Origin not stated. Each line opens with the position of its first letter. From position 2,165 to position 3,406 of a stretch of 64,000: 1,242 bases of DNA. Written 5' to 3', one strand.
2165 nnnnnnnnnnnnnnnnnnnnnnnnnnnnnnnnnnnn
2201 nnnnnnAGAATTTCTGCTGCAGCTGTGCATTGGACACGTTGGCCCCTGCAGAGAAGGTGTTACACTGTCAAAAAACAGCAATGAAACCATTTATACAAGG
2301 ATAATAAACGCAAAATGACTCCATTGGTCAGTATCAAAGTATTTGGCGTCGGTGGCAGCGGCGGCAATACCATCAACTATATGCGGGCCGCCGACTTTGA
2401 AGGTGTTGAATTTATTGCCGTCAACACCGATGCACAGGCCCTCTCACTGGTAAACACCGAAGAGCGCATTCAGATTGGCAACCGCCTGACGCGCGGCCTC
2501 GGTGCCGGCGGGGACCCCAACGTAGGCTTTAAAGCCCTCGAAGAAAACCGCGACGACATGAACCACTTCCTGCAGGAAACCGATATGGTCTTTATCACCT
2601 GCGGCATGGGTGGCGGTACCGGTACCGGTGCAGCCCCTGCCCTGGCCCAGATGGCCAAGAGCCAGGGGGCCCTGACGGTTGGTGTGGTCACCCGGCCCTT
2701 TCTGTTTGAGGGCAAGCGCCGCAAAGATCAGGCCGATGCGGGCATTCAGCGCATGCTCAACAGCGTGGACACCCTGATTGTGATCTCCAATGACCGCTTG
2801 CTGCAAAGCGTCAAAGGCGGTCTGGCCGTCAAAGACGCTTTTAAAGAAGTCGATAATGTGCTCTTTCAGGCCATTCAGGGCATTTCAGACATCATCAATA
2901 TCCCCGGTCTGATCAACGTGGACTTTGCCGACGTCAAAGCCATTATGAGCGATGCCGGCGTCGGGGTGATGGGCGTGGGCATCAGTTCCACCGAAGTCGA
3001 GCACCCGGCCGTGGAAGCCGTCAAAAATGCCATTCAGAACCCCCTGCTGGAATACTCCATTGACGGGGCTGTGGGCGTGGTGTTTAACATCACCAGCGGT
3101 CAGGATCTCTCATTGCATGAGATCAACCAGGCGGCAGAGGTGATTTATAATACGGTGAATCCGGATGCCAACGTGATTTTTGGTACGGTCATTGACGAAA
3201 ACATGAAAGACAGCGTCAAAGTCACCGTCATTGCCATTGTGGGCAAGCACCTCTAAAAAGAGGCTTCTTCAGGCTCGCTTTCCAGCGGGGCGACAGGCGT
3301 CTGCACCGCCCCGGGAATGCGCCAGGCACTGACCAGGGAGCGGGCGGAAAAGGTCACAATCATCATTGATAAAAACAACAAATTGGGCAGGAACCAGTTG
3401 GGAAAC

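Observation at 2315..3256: Tail-less FtsZ homologue outside a dcw context, downstream of a KAS III-like / ATP-grasp gene pair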

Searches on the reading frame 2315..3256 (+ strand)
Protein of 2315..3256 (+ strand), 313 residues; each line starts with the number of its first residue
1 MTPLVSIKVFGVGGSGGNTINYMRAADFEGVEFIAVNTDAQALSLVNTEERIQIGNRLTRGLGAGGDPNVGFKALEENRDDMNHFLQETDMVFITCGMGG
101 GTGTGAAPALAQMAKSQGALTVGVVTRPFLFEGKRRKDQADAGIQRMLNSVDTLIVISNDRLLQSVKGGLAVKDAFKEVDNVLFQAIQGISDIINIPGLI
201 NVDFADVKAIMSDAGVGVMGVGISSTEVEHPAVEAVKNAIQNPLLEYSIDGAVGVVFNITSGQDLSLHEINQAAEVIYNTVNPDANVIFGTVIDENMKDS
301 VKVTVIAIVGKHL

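Call 3: search_protein_families(library=pfam, proteins=[window:2315-3256:+], max_evalue=0.01)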
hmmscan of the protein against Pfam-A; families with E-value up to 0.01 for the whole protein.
window:2315-3256:+ (313 aa): 2 families
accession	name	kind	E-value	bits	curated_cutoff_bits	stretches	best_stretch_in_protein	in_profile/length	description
PF00091.31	Tubulin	-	1.2e-45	156.5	33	1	6-166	1-189/190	Tubulin/FtsZ family, GTPase domain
PF12327.13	FtsZ_C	-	7.9e-30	103.5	27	1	215-307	1-91/95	FtsZ family, C-terminal domain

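Call 4: search_protein_families(library=ncbifam, proteins=[window:2315-3256:+], max_evalue=0.01)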
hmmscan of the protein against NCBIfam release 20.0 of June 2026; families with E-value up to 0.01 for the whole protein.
window:2315-3256:+ (313 aa): 1 family
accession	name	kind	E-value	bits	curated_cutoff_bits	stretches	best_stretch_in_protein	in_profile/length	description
TIGR00065.1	ftsZ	equivalog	6.4e-119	397.4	295.2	1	5-307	18-321/353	cell division protein FtsZ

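Call 7: find_homologous_proteins(query=window:2315-3256:+)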
Query window:2315-3256:+ (313 aa): 8000 proteins with E <= 0.001 among 8000 candidates; the best 120 are listed.
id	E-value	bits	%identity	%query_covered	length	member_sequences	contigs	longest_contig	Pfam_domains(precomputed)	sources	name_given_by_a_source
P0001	1.8e-195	666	100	100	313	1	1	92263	PF00091.32,PF12327.14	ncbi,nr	ncbi:MAG: cell division protein FtsZ [Candidatus Sericytochromatia bacterium]|nr:cell division prote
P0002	2.4e-194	662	99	100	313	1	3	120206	PF00091.32,PF12327.14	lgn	-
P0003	1.0e-193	660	99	100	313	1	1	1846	PF00091.32,PF12327.14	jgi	jgi:cell division protein FtsZ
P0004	1.8e-191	653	98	100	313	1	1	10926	PF00091.32,PF12327.14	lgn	-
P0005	6.4e-179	612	91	100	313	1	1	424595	PF00091.32,PF12327.14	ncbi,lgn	ncbi:MAG: cell division protein FtsZ [Candidatus Sericytochromatia bacterium]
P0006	7.3e-178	608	89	100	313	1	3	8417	PF00091.32,PF12327.14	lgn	-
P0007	3.8e-175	599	89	100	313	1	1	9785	PF00091.32,PF12327.14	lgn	-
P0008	4.8e-175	599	89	100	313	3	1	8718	PF00091.32,PF12327.14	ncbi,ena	ncbi:MAG: cell division protein FtsZ [Candidatus Sericytochromatia bacterium]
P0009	1.5e-174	598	88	100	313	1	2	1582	PF00091.32,PF12327.14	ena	-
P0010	2.0e-174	597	89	100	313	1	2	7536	PF00091.32,PF12327.14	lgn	-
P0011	4.3e-174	596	89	100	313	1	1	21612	PF00091.32,PF12327.14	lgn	-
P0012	4.8e-174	596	89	100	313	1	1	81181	PF00091.32,PF12327.14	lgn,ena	-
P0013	6.4e-174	595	88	100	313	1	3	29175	PF00091.32,PF12327.14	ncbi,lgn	-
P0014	1.0e-173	595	89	100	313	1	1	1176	PF00091.32,PF12327.14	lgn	-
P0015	3.3e-173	593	89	100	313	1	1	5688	PF00091.32,PF12327.14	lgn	-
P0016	1.1e-169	582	86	100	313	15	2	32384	PF00091.32,PF12327.14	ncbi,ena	-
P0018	1.0e-165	569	85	99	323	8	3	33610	PF00091.32,PF12327.14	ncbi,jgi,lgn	jgi:cell division protein FtsZ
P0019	1.1e-165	568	84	100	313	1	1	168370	PF00091.32,PF12327.14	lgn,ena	-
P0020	2.3e-161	554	83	99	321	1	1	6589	PF00091.32,PF12327.14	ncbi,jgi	jgi:cell division protein FtsZ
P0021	5.7e-158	543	88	91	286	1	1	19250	PF00091.32,PF12327.14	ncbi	ncbi:MAG: cell division protein FtsZ, partial [Candidatus Melainabacteria bacterium HGW-Melainabacte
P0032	1.4e-108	381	60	93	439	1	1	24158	PF00091.32,PF12327.14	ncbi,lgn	-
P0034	1.8e-108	381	60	93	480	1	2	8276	PF00091.32,PF12327.14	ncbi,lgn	-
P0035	4.2e-108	379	59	93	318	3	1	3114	PF00091.32,PF12327.14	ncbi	ncbi:MAG: cell division protein FtsZ, partial [Candidatus Sericytochromatia bacterium]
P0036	4.4e-108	379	60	98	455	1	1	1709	PF00091.32,PF12327.14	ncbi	-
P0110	1.9e-105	371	59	98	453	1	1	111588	PF00091.32,PF12327.14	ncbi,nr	ncbi:MAG: cell division protein FtsZ [Candidatus Sericytochromatia bacterium]|nr:cell division prote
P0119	2.7e-105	370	60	93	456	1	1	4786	PF00091.32,PF12327.14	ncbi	-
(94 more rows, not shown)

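Call 8: find_encoding_contigs(protein=P0001, flank=10000, max_places=4)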
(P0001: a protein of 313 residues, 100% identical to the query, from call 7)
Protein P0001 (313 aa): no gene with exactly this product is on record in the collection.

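Call 9: find_encoding_contigs(protein=P0110, flank=10000, max_places=4)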
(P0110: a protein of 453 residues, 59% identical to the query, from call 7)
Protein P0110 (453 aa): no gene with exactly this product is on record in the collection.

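Call 10: list_cluster_members(proteins=[P0001, P0005, P0008, P0013, P0016, P0018, P0020, P0021, P0110, P0035])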
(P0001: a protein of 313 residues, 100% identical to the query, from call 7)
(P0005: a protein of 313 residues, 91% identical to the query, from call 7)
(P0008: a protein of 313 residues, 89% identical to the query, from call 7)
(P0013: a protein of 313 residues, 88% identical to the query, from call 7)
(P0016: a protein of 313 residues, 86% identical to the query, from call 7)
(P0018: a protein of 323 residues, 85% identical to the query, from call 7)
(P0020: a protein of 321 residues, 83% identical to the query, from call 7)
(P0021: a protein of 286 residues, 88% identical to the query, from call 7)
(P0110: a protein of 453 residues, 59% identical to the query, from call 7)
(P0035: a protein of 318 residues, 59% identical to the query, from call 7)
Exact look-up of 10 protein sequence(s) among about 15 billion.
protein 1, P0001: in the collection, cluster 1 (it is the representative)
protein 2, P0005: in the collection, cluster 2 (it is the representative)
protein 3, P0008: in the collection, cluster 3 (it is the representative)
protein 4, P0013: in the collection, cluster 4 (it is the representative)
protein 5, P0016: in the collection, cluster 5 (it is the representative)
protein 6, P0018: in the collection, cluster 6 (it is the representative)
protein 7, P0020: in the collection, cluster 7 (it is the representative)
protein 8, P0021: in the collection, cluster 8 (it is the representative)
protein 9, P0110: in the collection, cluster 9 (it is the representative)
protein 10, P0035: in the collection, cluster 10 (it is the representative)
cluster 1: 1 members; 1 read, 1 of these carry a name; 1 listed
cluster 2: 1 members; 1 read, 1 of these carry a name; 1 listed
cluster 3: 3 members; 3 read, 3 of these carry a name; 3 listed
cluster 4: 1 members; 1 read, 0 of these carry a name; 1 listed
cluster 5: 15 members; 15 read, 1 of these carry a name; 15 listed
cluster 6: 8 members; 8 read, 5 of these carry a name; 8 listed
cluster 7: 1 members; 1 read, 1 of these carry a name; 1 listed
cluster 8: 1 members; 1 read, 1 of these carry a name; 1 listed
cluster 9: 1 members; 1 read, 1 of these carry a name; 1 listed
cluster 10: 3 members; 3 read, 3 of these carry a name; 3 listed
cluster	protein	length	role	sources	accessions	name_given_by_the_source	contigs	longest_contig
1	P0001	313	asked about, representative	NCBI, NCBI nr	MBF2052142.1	MAG: cell division protein FtsZ [Candidatus Sericytochromatia bacterium] | cell division protein FtsZ [Candidatus Sericytochromatia bacterium]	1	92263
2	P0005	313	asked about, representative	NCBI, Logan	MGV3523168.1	MAG: cell division protein FtsZ [Candidatus Sericytochromatia bacterium]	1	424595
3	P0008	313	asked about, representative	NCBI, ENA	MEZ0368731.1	MAG: cell division protein FtsZ [Candidatus Sericytochromatia bacterium]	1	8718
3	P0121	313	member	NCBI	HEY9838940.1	MAG TPA: cell division protein FtsZ [Candidatus Obscuribacterales bacterium]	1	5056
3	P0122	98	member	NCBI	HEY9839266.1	MAG TPA: hypothetical protein V6D23_02325, partial [Candidatus Obscuribacterales ...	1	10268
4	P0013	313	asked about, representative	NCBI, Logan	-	-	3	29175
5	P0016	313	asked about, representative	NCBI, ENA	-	-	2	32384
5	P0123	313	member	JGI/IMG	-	cell division protein FtsZ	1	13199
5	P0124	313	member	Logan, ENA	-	-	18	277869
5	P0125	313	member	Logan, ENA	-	-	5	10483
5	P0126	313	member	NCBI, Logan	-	-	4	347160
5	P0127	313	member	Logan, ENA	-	-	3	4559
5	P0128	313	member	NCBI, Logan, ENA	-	-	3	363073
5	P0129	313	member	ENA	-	-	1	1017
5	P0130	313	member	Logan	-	-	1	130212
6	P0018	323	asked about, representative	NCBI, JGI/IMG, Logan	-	cell division protein FtsZ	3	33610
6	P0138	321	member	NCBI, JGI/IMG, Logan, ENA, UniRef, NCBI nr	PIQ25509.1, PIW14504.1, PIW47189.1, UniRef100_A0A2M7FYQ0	cell division protein FtsZ [bacterium (Candidatus Blackallbacteria) ... | Cell division protein FtsZ n=1 Tax=bacterium (Candidatus Blackallbacteria) ... | MAG: cell division protein FtsZ [bacterium (Candidatus Blackallbacteria) ...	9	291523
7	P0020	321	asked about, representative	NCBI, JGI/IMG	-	cell division protein FtsZ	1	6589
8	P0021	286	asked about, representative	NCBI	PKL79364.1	MAG: cell division protein FtsZ, partial [Candidatus Melainabacteria bacterium ...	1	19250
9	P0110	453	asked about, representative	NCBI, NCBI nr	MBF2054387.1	MAG: cell division protein FtsZ [Candidatus Sericytochromatia bacterium] | cell division protein FtsZ [Candidatus Sericytochromatia bacterium]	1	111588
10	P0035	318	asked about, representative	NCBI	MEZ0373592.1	MAG: cell division protein FtsZ, partial [Candidatus Sericytochromatia bacterium]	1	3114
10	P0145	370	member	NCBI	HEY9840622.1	MAG TPA: cell division protein FtsZ, partial [Candidatus Obscuribacterales bacterium]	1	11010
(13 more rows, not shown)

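Call 12: find_encoding_contigs(protein=P0005, flank=8000, max_places=2)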
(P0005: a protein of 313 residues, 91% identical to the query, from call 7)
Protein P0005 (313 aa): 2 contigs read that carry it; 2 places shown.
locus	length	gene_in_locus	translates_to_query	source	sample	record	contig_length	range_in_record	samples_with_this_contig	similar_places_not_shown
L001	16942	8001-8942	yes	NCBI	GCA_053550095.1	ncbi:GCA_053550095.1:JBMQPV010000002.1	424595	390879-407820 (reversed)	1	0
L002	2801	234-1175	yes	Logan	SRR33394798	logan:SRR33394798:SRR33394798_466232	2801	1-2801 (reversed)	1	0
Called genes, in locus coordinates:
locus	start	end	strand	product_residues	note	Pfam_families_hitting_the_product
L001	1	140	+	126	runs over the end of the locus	PF11196:DUF2834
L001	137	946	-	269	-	PF00535:Glycos_transf_2, PF10111:Glyco_tranf_2_2, PF13641:Glyco_tranf_2_3, PF02709:Glyco_transf_7C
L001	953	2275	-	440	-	PF00515:TPR_1 (faint), PF07719:TPR_2 (faint), PF13374:TPR_10 (faint), PF13414:TPR_11 (weak), PF13424:TPR_12 (faint), PF13428:TPR_14 (faint), PF13432:TPR_16 (faint), PF13414:TPR_11 (weak), +5 more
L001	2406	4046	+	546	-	-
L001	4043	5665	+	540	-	PF03065:Glyco_hydro_57, PF09210:BE_C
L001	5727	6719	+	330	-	PF08545:ACP_syn_III, PF08541:ACP_syn_III_C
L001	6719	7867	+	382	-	PF02655:ATP-grasp_3 (weak)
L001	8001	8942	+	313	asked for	PF00091:Tubulin, PF12327:FtsZ_C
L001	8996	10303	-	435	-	-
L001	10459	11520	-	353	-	PF01791:DeoC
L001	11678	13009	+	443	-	PF01979:Amidohydro_1, PF12890:DHOase (weak), PF07969:Amidohydro_3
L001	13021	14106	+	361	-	PF03739:LptF_LptG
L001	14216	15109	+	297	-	PF13576:Pentapeptide_3 (faint), PF13599:Pentapeptide_4 (weak), PF00805:Pentapeptide (weak), PF13599:Pentapeptide_4, PF00805:Pentapeptide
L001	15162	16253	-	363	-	-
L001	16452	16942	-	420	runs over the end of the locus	PF12704:MacB_PCD, PF02687:FtsX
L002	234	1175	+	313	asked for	PF00091:Tubulin, PF12327:FtsZ_C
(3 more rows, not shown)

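Call 13: find_encoding_contigs(protein=P0019, flank=8000, max_places=2)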
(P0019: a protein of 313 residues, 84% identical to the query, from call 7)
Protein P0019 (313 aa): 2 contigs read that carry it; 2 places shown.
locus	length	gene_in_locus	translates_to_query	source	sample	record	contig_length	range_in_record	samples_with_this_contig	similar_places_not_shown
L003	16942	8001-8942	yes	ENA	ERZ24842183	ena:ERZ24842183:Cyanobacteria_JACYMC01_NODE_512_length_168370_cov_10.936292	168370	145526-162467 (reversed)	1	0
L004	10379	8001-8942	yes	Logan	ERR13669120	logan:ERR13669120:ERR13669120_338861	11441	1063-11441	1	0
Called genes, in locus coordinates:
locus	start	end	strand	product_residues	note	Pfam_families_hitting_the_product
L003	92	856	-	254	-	PF00535:Glycos_transf_2, PF10111:Glyco_tranf_2_2, PF02709:Glyco_transf_7C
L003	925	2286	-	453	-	PF07719:TPR_2 (faint), PF13181:TPR_8 (faint), PF13424:TPR_12 (faint), PF13428:TPR_14 (faint), PF13432:TPR_16 (faint), PF13414:TPR_11 (weak), PF00515:TPR_1 (weak), PF13414:TPR_11, +6 more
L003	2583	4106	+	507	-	PF16258:DUF4912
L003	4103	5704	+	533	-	PF03065:Glyco_hydro_57, PF09210:BE_C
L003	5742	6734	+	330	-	PF08545:ACP_syn_III, PF08541:ACP_syn_III_C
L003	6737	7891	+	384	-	PF02655:ATP-grasp_3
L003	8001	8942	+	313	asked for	PF00091:Tubulin, PF12327:FtsZ_C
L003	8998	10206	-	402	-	-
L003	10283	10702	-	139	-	-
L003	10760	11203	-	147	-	PF13650:Asp_protease_2, PF13975:gag-asp_proteas, PF05618:RimB-like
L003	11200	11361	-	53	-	-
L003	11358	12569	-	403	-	-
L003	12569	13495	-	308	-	PF01745:IPT (faint), PF01715:IPPT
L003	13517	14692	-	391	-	PF08323:Glyco_transf_5, PF13439:Glyco_transf_4, PF13579:Glyco_trans_4_4, PF20706:GT4-conflict, PF00534:Glycos_transf_1, PF13692:Glyco_trans_1_4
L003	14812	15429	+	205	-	PF14435:SUKH-4 (weak)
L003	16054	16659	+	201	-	PF03358:FMN_red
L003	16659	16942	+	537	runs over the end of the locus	PF00664:ABC_membrane, PF00005:ABC_tran, PF13304:AAA_21 (faint)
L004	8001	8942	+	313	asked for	PF00091:Tubulin, PF12327:FtsZ_C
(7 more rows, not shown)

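Call 14: find_encoding_contigs(protein=P0018, flank=8000, max_places=3)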
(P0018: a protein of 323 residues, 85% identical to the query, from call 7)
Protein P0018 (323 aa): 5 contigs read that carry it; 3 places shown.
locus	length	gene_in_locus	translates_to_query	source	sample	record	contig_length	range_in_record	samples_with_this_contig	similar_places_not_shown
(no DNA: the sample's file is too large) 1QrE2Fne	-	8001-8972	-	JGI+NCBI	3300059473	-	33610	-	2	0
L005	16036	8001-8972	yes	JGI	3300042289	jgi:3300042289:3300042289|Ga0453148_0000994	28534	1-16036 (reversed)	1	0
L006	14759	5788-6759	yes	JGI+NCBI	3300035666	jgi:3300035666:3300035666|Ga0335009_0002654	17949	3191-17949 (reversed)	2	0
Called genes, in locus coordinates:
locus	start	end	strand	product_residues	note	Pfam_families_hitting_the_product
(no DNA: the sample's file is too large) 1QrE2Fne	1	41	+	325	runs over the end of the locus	-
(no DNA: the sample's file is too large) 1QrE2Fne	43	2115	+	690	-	PF13177:DNA_pol3_delta2, PF00004:AAA, PF07728:AAA_5 (weak), PF13401:AAA_22, PF22608:DNAX_ATPase_lid, PF12169:DNA_pol3_gamma3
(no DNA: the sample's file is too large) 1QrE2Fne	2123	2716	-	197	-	PF13489:Methyltransf_23, PF08241:Methyltransf_11 (weak)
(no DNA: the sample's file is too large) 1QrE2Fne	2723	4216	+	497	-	-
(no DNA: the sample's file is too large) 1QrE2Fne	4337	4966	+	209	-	-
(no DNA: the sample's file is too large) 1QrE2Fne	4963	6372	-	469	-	-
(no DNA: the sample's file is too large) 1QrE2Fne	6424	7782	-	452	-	PF10134:RPA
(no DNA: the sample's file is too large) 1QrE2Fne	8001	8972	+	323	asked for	PF00091:Tubulin, PF12327:FtsZ_C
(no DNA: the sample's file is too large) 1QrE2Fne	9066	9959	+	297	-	-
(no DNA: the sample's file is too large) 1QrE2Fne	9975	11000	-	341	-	-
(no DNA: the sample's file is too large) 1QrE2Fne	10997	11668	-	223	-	-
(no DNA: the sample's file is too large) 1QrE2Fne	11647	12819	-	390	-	PF12844:HTH_19 (weak), PF13560:HTH_31, PF01381:HTH_3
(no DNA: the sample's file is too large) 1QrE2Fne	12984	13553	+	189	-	PF10517:DM13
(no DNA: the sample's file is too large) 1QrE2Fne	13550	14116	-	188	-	-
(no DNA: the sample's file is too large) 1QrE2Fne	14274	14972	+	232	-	PF13489:Methyltransf_23, PF05175:MTS (weak), PF13847:Methyltransf_31, PF08241:Methyltransf_11, PF08242:Methyltransf_12, PF13649:Methyltransf_25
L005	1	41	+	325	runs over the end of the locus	-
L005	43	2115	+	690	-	PF13177:DNA_pol3_delta2, PF00004:AAA, PF07728:AAA_5 (weak), PF13401:AAA_22, PF22608:DNAX_ATPase_lid, PF12169:DNA_pol3_gamma3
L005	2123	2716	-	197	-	PF13489:Methyltransf_23, PF08241:Methyltransf_11 (weak)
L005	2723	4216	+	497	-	-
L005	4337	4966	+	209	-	-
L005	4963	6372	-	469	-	-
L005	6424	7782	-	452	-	PF10134:RPA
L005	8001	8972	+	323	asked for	PF00091:Tubulin, PF12327:FtsZ_C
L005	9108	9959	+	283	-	-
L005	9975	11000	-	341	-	-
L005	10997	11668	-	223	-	-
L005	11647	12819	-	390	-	PF12844:HTH_19 (weak), PF13560:HTH_31, PF01381:HTH_3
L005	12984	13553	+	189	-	PF10517:DM13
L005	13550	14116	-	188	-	-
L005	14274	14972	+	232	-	PF13489:Methyltransf_23, PF05175:MTS (weak), PF13847:Methyltransf_31, PF08241:Methyltransf_11, PF08242:Methyltransf_12, PF13649:Methyltransf_25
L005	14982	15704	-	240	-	-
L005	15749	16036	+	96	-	?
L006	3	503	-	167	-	?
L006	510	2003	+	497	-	-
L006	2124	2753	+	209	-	-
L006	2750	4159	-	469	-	-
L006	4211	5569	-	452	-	PF10134:RPA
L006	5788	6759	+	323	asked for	PF00091:Tubulin, PF12327:FtsZ_C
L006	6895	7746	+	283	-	-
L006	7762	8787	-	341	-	-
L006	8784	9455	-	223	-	-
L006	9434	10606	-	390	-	PF12844:HTH_19 (weak), PF13560:HTH_31, PF01381:HTH_3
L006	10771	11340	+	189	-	PF10517:DM13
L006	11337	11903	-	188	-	-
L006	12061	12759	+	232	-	PF13489:Methyltransf_23, PF05175:MTS (weak), PF13847:Methyltransf_31, PF08241:Methyltransf_11, PF08242:Methyltransf_12, PF13649:Methyltransf_25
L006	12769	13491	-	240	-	-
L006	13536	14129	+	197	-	PF00849:PseudoU_synth_2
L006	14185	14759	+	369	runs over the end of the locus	PF00583:Acetyltransf_1 (weak)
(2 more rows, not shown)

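Call 19: find_related_loci(query=A1, collection=genome_contigs, flank=8000)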
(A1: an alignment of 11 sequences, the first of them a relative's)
Query A1 (313 aa) in genome_contigs; peptide patterns used: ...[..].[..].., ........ (x = any residue, [..] = any of these).
599 stretches matched a pattern (row limit reached: there are more); 572 encode a relative of the query (tblastn E <= 1e-3); the best 80 are kept; 80 distinct loci.
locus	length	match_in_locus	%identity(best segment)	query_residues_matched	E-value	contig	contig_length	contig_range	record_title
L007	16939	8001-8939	85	1-313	2e-160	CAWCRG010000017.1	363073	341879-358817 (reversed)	MAG: Candidatus Sericytochromatia bacterium isolate MFD03250.bin.2.6 genome assembly, contig: contig_28926, whole genome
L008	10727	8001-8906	57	4-307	2e-101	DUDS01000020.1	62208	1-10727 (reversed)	MAG TPA_asm: Candidatus Melainabacteria bacterium SSGW_16 3300000574.qc.1_(paired)_contig_4432, whole genome shotgun seq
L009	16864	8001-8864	58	18-307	4e-97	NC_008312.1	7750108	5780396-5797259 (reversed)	Trichodesmium erythraeum IMS101, complete sequence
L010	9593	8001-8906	55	4-307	3e-96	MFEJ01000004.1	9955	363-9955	MAG: Candidatus Doudnabacteria bacterium RIFCSPHIGHO2_01_FULL_45_18 rifcsphigho2_01_scaffold_18477, whole genome shotgun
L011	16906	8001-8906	56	4-307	1e-94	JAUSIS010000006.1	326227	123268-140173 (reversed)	MAG: bacterium isolate E14_metabat.bin.267 E14_k141_1210647, whole genome shotgun sequence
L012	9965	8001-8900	54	6-307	2e-94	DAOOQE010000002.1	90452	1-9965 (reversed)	MAG TPA_asm: Clostridia bacterium isolate AMR_MDS_2579 NODE_239_length_90452_cov_14.218956, whole genome shotgun sequenc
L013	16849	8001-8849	54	23-307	2e-93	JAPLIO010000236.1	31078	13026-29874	MAG: Candidatus Melainabacteria bacterium isolate LacPavin_0419_WC70S_MAG_44_8 LacPavin_0419_WC70S_scaffold_392173, whol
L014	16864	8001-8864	57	18-307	2e-93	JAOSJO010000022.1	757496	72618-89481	MAG: Anaerolineae bacterium isolate FR_5 FR-Anaerolineae-1_s3, whole genome shotgun sequence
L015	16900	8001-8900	54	6-307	4e-93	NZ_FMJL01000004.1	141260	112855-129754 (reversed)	Clostridium sp. N3C, whole genome shotgun sequence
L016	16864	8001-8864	54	18-307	5e-93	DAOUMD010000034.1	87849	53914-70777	MAG TPA_asm: Anaerolineae bacterium isolate W31_78 k127_552309, whole genome shotgun sequence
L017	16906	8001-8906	56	4-307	4e-93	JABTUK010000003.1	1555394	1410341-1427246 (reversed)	MAG: Anaerolineales bacterium isolate H5_CFX5 seq003, whole genome shotgun sequence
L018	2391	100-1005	55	4-307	3e-96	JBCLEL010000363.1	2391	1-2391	Chloroflexota bacterium isolate SLM_LV1_BS-A02 Node_363_length_2391_cov_21.128943, whole genome shotgun sequence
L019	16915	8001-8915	55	1-307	2e-92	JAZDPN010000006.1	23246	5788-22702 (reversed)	MAG: Patescibacteria group bacterium isolate MEGAHIT-group-0.84 k141_16018965, whole genome shotgun sequence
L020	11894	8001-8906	56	4-307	1e-92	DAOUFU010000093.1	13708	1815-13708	MAG TPA_asm: Anaerolineae bacterium isolate R24_102 k131_1696925, whole genome shotgun sequence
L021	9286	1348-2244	51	7-307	1e-92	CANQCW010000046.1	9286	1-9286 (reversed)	MAG: uncultured Clostridia bacterium isolate Lapin-007__bin23 genome assembly, contig: Lapin-007__NODE_3165_length_9286_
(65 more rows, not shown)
